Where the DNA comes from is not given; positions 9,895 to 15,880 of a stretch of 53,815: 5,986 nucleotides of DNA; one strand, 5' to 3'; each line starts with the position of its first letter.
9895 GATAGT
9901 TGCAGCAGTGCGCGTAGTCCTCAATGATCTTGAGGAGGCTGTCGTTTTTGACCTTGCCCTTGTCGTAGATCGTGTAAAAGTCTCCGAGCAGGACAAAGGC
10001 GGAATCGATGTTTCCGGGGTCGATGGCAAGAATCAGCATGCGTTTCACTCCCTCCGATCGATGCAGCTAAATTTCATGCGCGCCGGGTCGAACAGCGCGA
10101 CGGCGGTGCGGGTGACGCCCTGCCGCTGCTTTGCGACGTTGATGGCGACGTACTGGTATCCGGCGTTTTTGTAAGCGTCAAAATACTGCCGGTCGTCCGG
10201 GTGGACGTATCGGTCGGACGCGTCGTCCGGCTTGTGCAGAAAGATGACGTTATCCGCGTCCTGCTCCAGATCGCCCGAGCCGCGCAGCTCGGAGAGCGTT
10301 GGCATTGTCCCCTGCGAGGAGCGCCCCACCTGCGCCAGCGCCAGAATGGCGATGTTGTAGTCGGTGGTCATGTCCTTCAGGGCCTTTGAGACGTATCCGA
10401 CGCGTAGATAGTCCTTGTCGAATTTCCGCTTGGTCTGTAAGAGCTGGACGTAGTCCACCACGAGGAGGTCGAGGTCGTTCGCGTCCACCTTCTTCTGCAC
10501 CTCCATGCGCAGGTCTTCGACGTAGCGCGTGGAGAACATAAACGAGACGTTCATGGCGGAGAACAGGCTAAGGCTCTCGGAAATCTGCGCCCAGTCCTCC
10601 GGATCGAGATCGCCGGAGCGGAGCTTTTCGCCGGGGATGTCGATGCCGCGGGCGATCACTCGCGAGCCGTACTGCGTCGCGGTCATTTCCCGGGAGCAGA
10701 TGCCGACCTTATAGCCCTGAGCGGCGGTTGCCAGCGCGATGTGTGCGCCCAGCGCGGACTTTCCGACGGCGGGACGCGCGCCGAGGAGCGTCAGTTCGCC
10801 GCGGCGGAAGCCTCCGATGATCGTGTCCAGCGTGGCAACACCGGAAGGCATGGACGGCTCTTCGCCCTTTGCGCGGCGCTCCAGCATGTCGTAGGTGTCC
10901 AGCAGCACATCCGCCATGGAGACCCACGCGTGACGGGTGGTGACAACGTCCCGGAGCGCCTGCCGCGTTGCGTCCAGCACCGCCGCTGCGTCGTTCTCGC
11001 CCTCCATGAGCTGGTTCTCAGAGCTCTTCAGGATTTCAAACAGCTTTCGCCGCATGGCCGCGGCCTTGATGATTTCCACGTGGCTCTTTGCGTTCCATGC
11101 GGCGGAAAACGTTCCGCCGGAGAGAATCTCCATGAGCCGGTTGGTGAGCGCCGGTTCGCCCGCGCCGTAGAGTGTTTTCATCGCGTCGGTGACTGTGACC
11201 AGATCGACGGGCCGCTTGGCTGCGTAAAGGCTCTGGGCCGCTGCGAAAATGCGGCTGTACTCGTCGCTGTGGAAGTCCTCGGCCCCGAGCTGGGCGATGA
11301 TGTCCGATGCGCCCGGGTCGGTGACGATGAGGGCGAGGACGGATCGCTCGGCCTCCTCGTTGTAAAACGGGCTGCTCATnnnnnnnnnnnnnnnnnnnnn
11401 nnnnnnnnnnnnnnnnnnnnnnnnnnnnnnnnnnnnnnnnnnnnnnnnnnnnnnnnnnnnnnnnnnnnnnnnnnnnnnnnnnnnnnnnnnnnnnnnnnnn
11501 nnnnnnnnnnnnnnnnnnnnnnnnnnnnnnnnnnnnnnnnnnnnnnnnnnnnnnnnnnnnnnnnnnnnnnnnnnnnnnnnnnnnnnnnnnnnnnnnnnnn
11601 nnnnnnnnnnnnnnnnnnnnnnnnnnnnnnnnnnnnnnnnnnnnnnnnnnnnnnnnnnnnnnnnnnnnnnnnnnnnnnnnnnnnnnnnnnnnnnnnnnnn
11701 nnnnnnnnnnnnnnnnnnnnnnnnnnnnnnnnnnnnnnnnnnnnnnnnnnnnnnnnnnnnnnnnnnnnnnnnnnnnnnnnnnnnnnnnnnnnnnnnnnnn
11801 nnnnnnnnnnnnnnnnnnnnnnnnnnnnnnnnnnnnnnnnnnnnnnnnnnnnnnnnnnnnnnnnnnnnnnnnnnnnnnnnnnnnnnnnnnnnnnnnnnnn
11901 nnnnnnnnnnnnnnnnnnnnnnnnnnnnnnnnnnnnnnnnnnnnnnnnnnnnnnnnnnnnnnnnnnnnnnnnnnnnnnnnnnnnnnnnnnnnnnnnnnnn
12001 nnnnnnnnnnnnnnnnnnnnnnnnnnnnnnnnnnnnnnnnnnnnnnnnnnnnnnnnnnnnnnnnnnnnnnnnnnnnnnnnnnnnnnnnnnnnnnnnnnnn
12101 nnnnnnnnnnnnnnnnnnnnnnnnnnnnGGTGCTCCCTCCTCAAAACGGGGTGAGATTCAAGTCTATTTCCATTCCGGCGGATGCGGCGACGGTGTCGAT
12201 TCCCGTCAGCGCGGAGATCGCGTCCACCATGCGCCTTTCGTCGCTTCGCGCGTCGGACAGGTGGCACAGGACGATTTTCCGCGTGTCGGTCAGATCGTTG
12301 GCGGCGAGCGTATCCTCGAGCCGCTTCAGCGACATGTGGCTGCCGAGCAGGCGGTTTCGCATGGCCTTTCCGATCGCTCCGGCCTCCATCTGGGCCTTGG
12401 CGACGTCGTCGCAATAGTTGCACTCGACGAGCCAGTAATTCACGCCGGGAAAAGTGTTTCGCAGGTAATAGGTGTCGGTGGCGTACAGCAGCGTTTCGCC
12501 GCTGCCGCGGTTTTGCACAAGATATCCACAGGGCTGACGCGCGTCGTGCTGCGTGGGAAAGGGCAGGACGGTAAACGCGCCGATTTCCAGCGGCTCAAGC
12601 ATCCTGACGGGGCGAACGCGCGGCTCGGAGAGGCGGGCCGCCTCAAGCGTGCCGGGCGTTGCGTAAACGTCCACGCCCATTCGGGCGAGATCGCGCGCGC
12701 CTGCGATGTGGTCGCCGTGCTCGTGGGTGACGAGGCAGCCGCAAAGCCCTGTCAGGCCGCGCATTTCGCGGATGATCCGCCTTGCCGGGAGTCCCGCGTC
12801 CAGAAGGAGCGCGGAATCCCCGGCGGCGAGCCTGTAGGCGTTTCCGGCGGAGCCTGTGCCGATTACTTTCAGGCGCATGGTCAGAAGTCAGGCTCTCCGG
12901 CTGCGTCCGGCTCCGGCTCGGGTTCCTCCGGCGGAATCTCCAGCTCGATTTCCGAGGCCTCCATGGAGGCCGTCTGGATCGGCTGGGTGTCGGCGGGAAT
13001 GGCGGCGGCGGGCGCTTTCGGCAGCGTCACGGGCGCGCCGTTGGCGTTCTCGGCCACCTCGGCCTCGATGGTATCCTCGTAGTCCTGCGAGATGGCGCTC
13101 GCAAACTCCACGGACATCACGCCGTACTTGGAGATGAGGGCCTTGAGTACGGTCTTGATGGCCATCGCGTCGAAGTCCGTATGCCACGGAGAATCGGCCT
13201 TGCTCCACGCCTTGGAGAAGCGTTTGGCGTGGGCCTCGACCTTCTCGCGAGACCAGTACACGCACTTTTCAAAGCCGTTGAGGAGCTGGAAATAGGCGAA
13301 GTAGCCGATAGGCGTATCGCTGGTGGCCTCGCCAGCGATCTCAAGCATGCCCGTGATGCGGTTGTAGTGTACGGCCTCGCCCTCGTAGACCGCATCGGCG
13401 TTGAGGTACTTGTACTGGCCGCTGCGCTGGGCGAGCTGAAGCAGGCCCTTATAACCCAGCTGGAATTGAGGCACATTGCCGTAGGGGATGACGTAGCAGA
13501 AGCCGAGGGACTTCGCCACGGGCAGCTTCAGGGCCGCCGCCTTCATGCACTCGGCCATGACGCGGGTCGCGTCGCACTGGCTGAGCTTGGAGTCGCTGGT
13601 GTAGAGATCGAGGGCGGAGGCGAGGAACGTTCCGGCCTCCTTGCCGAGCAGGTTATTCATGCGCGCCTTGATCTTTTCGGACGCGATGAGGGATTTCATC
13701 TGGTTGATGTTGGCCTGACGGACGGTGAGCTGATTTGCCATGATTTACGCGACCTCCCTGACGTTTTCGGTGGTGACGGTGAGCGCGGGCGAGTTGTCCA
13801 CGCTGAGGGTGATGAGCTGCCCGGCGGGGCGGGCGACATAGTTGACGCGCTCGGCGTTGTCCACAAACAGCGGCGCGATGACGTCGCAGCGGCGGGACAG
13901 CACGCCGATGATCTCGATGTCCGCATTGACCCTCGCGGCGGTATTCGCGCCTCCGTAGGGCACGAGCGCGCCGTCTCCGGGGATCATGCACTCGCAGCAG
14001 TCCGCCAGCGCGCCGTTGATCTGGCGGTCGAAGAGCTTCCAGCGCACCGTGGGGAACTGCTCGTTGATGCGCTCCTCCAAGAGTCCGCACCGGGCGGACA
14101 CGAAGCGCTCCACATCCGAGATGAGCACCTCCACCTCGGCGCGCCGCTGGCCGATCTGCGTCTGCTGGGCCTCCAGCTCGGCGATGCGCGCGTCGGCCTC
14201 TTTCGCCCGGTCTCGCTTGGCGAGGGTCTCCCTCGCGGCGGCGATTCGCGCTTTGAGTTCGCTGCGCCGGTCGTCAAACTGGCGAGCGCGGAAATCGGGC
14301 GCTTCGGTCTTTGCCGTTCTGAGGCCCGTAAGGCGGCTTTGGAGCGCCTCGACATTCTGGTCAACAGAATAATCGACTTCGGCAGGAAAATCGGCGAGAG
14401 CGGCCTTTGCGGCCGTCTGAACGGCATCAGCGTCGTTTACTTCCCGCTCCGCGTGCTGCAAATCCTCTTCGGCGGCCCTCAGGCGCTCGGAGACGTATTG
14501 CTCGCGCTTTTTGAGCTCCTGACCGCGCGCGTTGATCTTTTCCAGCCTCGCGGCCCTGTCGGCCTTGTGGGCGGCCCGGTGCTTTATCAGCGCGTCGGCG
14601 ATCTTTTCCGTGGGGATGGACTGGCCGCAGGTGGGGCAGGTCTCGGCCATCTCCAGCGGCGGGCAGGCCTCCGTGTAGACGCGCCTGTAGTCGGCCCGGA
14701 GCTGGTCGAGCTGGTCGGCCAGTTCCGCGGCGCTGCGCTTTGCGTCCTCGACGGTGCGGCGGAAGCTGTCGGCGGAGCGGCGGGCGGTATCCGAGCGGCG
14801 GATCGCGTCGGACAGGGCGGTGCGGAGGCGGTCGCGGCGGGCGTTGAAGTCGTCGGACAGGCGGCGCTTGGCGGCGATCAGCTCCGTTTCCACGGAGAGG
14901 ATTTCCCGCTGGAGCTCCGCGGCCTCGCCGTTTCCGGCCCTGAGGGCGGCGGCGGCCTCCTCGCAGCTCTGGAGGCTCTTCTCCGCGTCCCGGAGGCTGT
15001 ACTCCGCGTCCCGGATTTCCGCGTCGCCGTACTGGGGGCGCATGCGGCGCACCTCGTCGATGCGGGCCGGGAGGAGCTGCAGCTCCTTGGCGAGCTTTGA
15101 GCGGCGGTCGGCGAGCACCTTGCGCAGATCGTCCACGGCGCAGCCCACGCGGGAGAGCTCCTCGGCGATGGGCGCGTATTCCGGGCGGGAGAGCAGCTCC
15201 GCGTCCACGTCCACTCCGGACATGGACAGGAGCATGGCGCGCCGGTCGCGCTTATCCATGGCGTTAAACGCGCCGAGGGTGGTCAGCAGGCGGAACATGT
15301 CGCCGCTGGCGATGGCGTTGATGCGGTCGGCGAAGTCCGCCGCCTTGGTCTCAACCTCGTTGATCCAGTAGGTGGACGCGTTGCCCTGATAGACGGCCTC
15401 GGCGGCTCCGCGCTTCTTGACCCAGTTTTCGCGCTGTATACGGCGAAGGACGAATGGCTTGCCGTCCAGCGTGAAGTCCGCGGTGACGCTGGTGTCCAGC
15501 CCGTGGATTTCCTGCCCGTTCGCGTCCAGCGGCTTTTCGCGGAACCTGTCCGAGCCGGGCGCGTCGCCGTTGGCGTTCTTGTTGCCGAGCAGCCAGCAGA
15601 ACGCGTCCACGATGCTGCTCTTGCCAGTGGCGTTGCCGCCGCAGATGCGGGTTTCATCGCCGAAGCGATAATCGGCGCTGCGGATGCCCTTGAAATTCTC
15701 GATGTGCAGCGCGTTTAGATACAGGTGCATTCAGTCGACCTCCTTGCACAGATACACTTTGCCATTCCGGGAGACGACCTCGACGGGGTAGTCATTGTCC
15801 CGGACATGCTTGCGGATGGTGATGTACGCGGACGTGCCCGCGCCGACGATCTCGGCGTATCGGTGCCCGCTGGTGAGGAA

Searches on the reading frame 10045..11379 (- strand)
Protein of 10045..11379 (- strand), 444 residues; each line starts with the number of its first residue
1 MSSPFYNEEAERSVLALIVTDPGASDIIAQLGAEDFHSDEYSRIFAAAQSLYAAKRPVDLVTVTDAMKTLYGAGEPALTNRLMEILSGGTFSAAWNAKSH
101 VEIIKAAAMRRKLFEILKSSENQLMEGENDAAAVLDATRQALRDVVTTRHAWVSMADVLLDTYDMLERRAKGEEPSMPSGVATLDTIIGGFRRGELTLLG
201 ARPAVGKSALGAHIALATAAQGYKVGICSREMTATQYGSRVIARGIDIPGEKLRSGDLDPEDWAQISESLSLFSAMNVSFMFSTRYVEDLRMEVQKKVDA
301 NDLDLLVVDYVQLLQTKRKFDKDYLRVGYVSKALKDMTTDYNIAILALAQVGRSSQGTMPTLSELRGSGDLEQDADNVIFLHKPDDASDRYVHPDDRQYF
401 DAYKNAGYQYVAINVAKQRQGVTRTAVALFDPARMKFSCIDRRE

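Call 10: search_protein_families(library=pfam, max_evalue=0.01, proteins=[window:10045-11379:-])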
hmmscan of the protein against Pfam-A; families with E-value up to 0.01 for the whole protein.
window:10045-11379:- (444 aa): 5 families
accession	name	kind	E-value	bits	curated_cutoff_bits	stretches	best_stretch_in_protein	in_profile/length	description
PF03796.21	DnaB_C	-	2.1e-53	181.8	27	1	177-438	2-254/255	DnaB-like helicase C terminal domain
PF00772.26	DnaB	-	3.7e-15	56.3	23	1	4-105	2-102/103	DnaB-like helicase N terminal domain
PF13481.12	AAA_25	-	1.5e-07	31.7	27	1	184-355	22-194/195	AAA domain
PF06745.19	ATPase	-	3.1e-05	23.9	26.6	1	178-318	2-135/231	KaiC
PF10609.15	ParA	-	0.0072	16.2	27.1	0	204-309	14-118/246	NUBPL iron-transfer P-loop NTPase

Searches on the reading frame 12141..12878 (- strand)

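Call 10: search_protein_families(library=pfam, max_evalue=0.01, proteins=[window:12141-12878:-])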
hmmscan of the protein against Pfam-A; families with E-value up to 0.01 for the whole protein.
window:12141-12878:- (245 aa): 3 families
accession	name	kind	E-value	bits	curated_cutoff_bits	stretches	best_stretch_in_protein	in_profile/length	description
PF12706.13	Lactamase_B_2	-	3.9e-16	59.7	27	1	38-206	24-199/200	Beta-lactamase superfamily domain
PF00753.33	Lactamase_B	-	2.5e-07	31.3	22.7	1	8-66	2-65/196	Metallo-beta-lactamase superfamily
PF23023.1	Anti-Pycsar_Apyc1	-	0.00029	20.8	50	1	4-65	6-74/250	Anti-Pycsar protein Apyc1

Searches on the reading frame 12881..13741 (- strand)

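Call 10: search_protein_families(library=pfam, max_evalue=0.01, proteins=[window:12881-13741:-])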
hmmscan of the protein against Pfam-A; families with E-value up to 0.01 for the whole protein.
window:12881-13741:- (286 aa): 1 family
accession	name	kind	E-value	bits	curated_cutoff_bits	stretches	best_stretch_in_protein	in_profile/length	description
PF03837.19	RecT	-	9.5e-44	149.8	24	1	38-222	2-187/198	RecT family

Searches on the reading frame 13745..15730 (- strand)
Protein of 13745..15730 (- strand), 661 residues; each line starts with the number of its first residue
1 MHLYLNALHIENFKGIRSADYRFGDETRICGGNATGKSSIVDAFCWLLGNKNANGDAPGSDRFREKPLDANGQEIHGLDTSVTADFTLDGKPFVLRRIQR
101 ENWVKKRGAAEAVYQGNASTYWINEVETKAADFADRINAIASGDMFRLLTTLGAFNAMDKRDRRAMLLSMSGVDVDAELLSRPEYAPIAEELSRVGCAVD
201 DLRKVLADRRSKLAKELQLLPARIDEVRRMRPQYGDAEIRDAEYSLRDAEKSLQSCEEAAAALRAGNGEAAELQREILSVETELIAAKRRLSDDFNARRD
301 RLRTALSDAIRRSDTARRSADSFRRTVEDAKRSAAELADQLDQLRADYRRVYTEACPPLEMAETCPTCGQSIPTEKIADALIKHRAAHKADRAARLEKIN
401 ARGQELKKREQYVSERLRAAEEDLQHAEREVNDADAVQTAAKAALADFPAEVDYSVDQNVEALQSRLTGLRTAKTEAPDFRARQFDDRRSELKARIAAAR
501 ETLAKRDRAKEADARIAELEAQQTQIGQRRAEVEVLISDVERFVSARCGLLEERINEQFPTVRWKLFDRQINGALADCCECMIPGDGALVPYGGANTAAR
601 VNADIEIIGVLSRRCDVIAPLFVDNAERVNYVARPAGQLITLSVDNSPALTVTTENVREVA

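Call 10: search_protein_families(library=pfam, max_evalue=0.01, proteins=[window:13745-15730:-])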
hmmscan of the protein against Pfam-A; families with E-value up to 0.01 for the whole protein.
window:13745-15730:- (661 aa): 5 families
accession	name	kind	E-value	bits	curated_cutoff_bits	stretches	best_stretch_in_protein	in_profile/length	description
PF13175.12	AAA_15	-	1.4e-09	38.5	32.1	1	4-65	2-55/374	AAA ATPase domain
PF13476.12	AAA_23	-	4.7e-07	31.1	27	1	8-124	2-122/201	AAA domain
PF02463.25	SMC_N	-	8.3e-07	29.1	40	1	4-53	1-53/220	RecF/RecN/SMC N terminal domain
PF13555.12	AAA_29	-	0.00026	21.1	27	1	13-51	12-49/61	P-loop containing region of AAA domain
PF11398.14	DUF2813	-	0.0011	18.9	21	1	4-54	2-52/372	Protein of unknown function (DUF2813)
